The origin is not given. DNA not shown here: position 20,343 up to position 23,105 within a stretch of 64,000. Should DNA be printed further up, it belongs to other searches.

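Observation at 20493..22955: Single polypeptide fusing a beta-lactamase-fold (AmiE-like) domain to a DUF1343/NamZ exo-muramidase domain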

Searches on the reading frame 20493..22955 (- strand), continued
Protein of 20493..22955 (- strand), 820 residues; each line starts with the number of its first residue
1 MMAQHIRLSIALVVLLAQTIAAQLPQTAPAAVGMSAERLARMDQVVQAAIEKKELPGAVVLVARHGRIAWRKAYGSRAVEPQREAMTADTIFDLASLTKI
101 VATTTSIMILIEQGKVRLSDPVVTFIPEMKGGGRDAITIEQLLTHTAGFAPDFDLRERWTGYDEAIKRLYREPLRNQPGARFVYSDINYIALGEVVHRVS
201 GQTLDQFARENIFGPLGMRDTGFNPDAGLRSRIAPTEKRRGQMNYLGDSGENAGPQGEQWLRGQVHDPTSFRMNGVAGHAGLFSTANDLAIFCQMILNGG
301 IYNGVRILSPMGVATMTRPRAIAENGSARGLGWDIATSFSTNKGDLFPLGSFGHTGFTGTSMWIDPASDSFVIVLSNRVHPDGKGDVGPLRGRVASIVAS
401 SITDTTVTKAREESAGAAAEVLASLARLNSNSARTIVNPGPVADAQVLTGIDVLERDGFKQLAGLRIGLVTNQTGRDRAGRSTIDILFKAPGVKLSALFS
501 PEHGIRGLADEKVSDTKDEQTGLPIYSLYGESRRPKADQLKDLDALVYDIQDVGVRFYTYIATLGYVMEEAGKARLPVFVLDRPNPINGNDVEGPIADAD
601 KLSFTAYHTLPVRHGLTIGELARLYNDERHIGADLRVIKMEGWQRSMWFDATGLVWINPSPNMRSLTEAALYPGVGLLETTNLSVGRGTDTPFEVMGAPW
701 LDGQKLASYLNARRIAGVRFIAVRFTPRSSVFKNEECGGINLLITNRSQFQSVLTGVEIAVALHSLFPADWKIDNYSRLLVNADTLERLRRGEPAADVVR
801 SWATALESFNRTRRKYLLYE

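Call 31: find_related_loci(query=A1, collection=genome_contigs, flank=8000)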
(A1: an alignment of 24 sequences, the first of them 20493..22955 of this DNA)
Query A1 (820 aa) in genome_contigs; peptide patterns used: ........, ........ (x = any residue, [..] = any of these).
600 stretches matched a pattern (row limit reached: there are more); 598 encode a relative of the query (tblastn E <= 1e-3); the best 80 are kept; 80 distinct loci.
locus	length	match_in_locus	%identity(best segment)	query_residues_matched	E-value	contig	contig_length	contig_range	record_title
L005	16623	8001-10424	72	18-820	0e+0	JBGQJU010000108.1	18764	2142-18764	MAG: Pyrinomonadaceae bacterium isolate OBJ2_061818_070_16 k141_1996592_length_18764_cov_9.9894, whole genome shotgun se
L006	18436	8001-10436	70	9-819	0e+0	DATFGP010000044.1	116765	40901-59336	MAG TPA_asm: Pyrinomonadaceae bacterium isolate SMAG_U8666 k141_541942, whole genome shotgun sequence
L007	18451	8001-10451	69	9-819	0e+0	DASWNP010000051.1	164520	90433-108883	MAG TPA_asm: Pyrinomonadaceae bacterium isolate SMAG_U3417 k141_42377, whole genome shotgun sequence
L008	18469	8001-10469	71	9-820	0e+0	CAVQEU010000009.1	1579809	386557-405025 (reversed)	MAG: uncultured Acidobacteriota bacterium isolate MFD09206.bin.1.160 genome assembly, contig: contig_2655, whole genome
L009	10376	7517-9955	68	10-819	0e+0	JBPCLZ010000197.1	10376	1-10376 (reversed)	MAG: Pyrinomonadaceae bacterium isolate TH_ant_mag_91 S1Ck127_1451177_flag_0_multi_111.0000_len_10376, whole genome shot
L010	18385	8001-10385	69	18-819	0e+0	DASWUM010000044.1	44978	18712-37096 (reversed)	MAG TPA_asm: Pyrinomonadaceae bacterium isolate SMAG_U3603 k141_46747, whole genome shotgun sequence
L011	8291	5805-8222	71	9-819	0e+0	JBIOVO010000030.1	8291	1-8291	MAG: Pyrinomonadaceae bacterium isolate MAG106 k127_1284939, whole genome shotgun sequence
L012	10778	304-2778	60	11-819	0e+0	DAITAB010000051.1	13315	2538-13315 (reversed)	MAG TPA_asm: Pyrinomonadaceae bacterium isolate CTOTU26101 NODE_2316_length_13315_cov_3.805656, whole genome shotgun seq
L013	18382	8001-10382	58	7-819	0e+0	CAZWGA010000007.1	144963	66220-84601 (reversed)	MAG TPA_asm: uncultured Solibacteraceae bacterium isolate SRP273308_co1_25 genome assembly, contig: NODE_122_length_1449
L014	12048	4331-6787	56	21-819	0e+0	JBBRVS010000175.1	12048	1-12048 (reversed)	MAG: Pyrinomonadales bacterium isolate La3_metabat2.217 La3_metabat2.217_K_915134_L_12048_cov_202.6554, whole genome sho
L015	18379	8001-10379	57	24-819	0e+0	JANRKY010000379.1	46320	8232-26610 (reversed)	MAG: Blastocatellia bacterium isolate bins.148 k141_3214084, whole genome shotgun sequence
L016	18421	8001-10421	56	8-819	0e+0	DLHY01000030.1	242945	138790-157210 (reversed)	MAG TPA_asm: Chloracidobacterium sp. UBA7656 UBA7656_contig_635, whole genome shotgun sequence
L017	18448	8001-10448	75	1-820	0e+0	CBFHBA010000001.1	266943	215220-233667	MAG TPA_asm: uncultured bacterium isolate SRR21876931_binner123_Refined_4 genome assembly, contig: ERZ27257220.1, whole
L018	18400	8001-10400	69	22-819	0e+0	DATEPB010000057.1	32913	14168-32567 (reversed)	MAG TPA_asm: Pyrinomonadaceae bacterium isolate SMAG_U9010 k141_282844, whole genome shotgun sequence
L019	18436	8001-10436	70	1-819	0e+0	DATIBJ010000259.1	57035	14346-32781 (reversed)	MAG TPA_asm: Pyrinomonadaceae bacterium isolate SMAG_U16287 k141_2004536, whole genome shotgun sequence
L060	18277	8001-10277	47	35-820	0e+0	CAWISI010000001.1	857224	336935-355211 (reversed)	MAG: uncultured Acidobacteriota bacterium isolate MFD09603.bin.2.294 genome assembly, contig: contig_11497, whole genome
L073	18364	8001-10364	48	11-819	0e+0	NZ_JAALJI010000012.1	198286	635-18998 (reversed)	Paludisphaera soli strain JC670 12, whole genome shotgun sequence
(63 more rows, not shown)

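Call 33: search_protein_representatives(protein=window:20493-22955:-)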
Query: 820 residues. Proteins with E-value up to 0.001 (for the whole library): 110382; up to 1e-10: 50000; up to 1e-30: 7196. The best 150 are listed.
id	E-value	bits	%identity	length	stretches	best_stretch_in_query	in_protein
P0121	1.3e-240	817.5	51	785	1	38-819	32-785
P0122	6.8e-240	815.2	50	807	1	36-819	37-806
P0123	8.2e-235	798.3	47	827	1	16-819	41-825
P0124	9.9e-230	781.5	48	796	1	22-819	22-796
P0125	4.0e-227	772.9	50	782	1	13-820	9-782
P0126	5.2e-225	765.9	50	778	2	446-819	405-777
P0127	9.3e-225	765.1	52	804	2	434-820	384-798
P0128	5.2e-222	756.0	52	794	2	443-819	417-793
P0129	1.3e-212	724.9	53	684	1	13-704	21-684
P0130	2.5e-212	724.0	48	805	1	14-818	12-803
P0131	1.8e-209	714.6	49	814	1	8-819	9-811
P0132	1.6e-207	708.1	48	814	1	10-820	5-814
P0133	4.5e-206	703.3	50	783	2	448-819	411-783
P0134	8.7e-205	699.0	48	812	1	20-820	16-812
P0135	2.1e-204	697.8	49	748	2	441-819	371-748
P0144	4.9e-195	666.8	47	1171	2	445-819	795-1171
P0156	2.3e-177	608.3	48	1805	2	447-820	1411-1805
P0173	2.4e-166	571.9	47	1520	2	253-819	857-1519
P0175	2.7e-165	568.4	49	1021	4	636-819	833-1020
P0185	2.0e-160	552.3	43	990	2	437-772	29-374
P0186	5.5e-160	550.9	44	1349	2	37-384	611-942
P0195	6.5e-154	530.8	47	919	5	444-698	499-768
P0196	2.3e-153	529.0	45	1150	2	248-819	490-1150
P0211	5.7e-144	497.9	47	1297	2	228-707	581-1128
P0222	2.4e-136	472.7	47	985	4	253-629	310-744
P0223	4.4e-136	471.8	40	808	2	445-819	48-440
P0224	6.6e-136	471.3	38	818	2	448-819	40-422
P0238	1.8e-130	453.3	41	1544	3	446-790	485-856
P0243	1.7e-127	443.5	50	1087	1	29-564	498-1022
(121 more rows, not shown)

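Call 36: search_protein_families(library=pfam, proteins=[P0144, P0156, P0173, P0186, P0196, P0211], max_evalue=0.00001)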
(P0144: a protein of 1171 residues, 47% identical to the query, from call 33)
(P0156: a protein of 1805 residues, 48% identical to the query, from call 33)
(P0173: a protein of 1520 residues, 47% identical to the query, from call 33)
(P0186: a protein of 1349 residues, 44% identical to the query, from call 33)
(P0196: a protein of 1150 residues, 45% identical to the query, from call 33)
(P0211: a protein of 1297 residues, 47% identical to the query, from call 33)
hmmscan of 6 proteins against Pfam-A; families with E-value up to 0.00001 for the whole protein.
P0144 (1171 aa): 5 families
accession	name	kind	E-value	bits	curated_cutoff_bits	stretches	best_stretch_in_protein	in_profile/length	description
PF07075.17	NamZ_N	-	1.3e-65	221.1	26.9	1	817-1017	1-201/203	Exo-beta-N-acetylmuramidase NamZ, N-terminal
PF00144.29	Beta-lactamase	-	4e-61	207.4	27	1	423-768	1-318/329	Beta-lactamase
PF20732.2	NamZ_C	-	1.6e-41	143.1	25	1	1022-1171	1-152/152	Exo-beta-N-acetylmuramidase NamZ, C-terminal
PF22301.2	AUDH_beta_propeller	-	6.1e-12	46.1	27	1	115-289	6-177/179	Aldos-2-ulose dehydratase, beta-propeller domain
PF13517.12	FG-GAP_3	-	1.7e-08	35.4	26.9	0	35-51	44-60/61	FG-GAP-like repeat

P0156 (1805 aa): 5 families
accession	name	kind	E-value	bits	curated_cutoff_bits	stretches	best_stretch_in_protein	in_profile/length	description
PF07075.17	NamZ_N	-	9.7e-70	234.5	26.9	1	1431-1643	1-202/203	Exo-beta-N-acetylmuramidase NamZ, N-terminal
PF00144.29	Beta-lactamase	-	6.8e-60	203.4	27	1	1052-1381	2-317/329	Beta-lactamase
PF20732.2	NamZ_C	-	9.6e-38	130.8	25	1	1647-1804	1-152/152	Exo-beta-N-acetylmuramidase NamZ, C-terminal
PF13517.12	FG-GAP_3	-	2.3e-13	50.9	26.9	1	730-787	1-61/61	FG-GAP-like repeat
PF01839.29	FG-GAP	-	1.9e-07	31.3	22.1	0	772-800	5-33/37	FG-GAP repeat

P0173 (1520 aa): 4 families
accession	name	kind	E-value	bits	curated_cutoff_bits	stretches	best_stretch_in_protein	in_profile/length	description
PF00144.29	Beta-lactamase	-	6.3e-65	219.9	27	1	603-1009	4-315/329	Beta-lactamase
PF07075.17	NamZ_N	-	5.2e-62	209.3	26.9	1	1113-1340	2-201/203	Exo-beta-N-acetylmuramidase NamZ, N-terminal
PF00474.23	SSF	-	6.4e-40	137.7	22.8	1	58-482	1-406/406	Sodium:solute symporter family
PF20732.2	NamZ_C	-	2.8e-32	113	25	1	1346-1519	2-152/152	Exo-beta-N-acetylmuramidase NamZ, C-terminal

P0186 (1349 aa): 5 families
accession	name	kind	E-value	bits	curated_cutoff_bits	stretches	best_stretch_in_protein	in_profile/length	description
PF00144.29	Beta-lactamase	-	3.4e-77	260.2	27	1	616-944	1-318/329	Beta-lactamase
PF00933.27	Glyco_hydro_3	-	1.4e-75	255.2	27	1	59-379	2-315/316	Glycosyl hydrolase family 3 N terminal domain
PF07075.17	NamZ_N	-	3e-75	252.5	26.9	1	984-1185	1-202/203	Exo-beta-N-acetylmuramidase NamZ, N-terminal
PF20732.2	NamZ_C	-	9.6e-34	117.8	25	1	1189-1341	1-152/152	Exo-beta-N-acetylmuramidase NamZ, C-terminal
PF01915.27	Glyco_hydro_3_C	-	3e-11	44.1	31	1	418-586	1-171/200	Glycosyl hydrolase family 3 C-terminal domain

P0196 (1150 aa): 4 families
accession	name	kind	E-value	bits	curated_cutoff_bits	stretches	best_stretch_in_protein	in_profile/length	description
PF07075.17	NamZ_N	-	2.5e-66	223.4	26.9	1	771-983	2-201/203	Exo-beta-N-acetylmuramidase NamZ, N-terminal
PF00144.29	Beta-lactamase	-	5.3e-61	207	27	1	243-657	4-315/329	Beta-lactamase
PF20732.2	NamZ_C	-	7.5e-35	121.4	25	1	988-1150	1-152/152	Exo-beta-N-acetylmuramidase NamZ, C-terminal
PF00474.23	SSF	-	1.5e-14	54.1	22.8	1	1-120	289-406/406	Sodium:solute symporter family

P0211 (1297 aa): 4 families
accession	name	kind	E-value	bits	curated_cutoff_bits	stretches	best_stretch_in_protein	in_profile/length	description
PF07075.17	NamZ_N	-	1.3e-66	224.4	26.9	1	862-1086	2-201/203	Exo-beta-N-acetylmuramidase NamZ, N-terminal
PF00144.29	Beta-lactamase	-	1.8e-61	208.6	27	1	354-756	2-313/329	Beta-lactamase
PF00474.23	SSF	-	8.1e-22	78.1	22.8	1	21-229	203-406/406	Sodium:solute symporter family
PF20732.2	NamZ_C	-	1.4e-11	45.8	25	1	1092-1132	2-42/152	Exo-beta-N-acetylmuramidase NamZ, C-terminal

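Call 37: search_protein_families(library=pfam, proteins=[P0238, P0223, P0224, P0185, P0175, P0195, P0222, P0243], max_evalue=0.00001)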
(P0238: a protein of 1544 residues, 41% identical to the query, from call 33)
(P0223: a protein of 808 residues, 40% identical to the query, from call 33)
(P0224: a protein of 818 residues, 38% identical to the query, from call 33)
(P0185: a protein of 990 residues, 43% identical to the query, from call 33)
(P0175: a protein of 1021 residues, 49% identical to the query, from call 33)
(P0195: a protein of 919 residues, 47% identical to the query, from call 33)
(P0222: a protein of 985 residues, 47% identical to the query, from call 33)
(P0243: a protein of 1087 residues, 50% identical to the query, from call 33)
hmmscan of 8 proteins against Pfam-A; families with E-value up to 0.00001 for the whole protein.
P0238 (1544 aa): 3 families
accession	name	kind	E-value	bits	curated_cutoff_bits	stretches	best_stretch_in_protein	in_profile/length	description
PF07075.17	NamZ_N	-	1.1e-163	541.2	26.9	2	60-286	1-202/203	Exo-beta-N-acetylmuramidase NamZ, N-terminal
PF20732.2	NamZ_C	-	1.8e-78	263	25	2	720-895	1-152/152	Exo-beta-N-acetylmuramidase NamZ, C-terminal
PF00395.25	SLH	-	3.1e-34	117.1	20.8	3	1423-1466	1-44/44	S-layer homology domain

P0223 (808 aa): 3 families
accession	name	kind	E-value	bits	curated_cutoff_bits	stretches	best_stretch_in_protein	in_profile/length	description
PF07075.17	NamZ_N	-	1.5e-70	237.1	26.9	1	69-278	1-202/203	Exo-beta-N-acetylmuramidase NamZ, N-terminal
PF00144.29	Beta-lactamase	-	1.4e-68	232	27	1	456-799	1-327/329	Beta-lactamase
PF20732.2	NamZ_C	-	3.3e-47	161.5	25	1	283-440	2-152/152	Exo-beta-N-acetylmuramidase NamZ, C-terminal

P0224 (818 aa): 3 families
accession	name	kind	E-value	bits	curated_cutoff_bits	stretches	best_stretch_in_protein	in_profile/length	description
PF07075.17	NamZ_N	-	3e-73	246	26.9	1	59-261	1-202/203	Exo-beta-N-acetylmuramidase NamZ, N-terminal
PF00144.29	Beta-lactamase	-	4.5e-56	190.8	27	1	476-801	11-324/329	Beta-lactamase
PF20732.2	NamZ_C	-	1.3e-31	110.9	25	1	266-422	2-152/152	Exo-beta-N-acetylmuramidase NamZ, C-terminal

P0185 (990 aa): 3 families
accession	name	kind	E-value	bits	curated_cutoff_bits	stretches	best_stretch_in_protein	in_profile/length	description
PF07075.17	NamZ_N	-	5e-174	575.1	26.9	2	58-257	1-202/203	Exo-beta-N-acetylmuramidase NamZ, N-terminal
PF20732.2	NamZ_C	-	2.9e-101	337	25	2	656-816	1-152/152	Exo-beta-N-acetylmuramidase NamZ, C-terminal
PF16403.11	Bact_surface_Ig-like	-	8.7e-11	42.2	27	1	830-893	6-66/71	Bacterial surface protein, Ig-like domain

P0175 (1021 aa): 3 families
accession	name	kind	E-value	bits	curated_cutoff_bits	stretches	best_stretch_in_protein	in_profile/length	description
PF00144.29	Beta-lactamase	-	3.3e-61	207.7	27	1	77-485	4-318/329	Beta-lactamase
PF07075.17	NamZ_N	-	3.2e-54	183.9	26.9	1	583-863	1-202/203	Exo-beta-N-acetylmuramidase NamZ, N-terminal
PF20732.2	NamZ_C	-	3.5e-37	128.9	25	1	868-1020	2-152/152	Exo-beta-N-acetylmuramidase NamZ, C-terminal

P0195 (919 aa): 3 families
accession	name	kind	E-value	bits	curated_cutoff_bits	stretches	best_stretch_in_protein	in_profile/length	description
PF07075.17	NamZ_N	-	2.6e-64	216.8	26.9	1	523-736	1-202/203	Exo-beta-N-acetylmuramidase NamZ, N-terminal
PF00144.29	Beta-lactamase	-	1e-56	192.9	27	1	50-476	1-324/329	Beta-lactamase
PF20732.2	NamZ_C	-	7.3e-34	118.2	25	1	741-919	2-152/152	Exo-beta-N-acetylmuramidase NamZ, C-terminal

P0222 (985 aa): 3 families
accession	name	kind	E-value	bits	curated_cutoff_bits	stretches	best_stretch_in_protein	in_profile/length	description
PF07075.17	NamZ_N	-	2.3e-63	213.7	26.9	1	575-818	2-202/203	Exo-beta-N-acetylmuramidase NamZ, N-terminal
PF00144.29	Beta-lactamase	-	4.9e-58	197.3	27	1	25-471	3-324/329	Beta-lactamase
PF20732.2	NamZ_C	-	6.5e-12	46.9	25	1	824-880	3-59/152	Exo-beta-N-acetylmuramidase NamZ, C-terminal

P0243 (1087 aa): 3 families
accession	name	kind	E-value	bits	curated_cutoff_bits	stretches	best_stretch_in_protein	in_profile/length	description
PF00144.29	Beta-lactamase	-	3.9e-75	253.5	27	1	510-846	1-325/329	Beta-lactamase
PF00474.23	SSF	-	1.4e-46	159.6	22.8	1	36-437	1-406/406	Sodium:solute symporter family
PF07075.17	NamZ_N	-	2.6e-25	89.5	26.9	1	917-1033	2-110/203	Exo-beta-N-acetylmuramidase NamZ, N-terminal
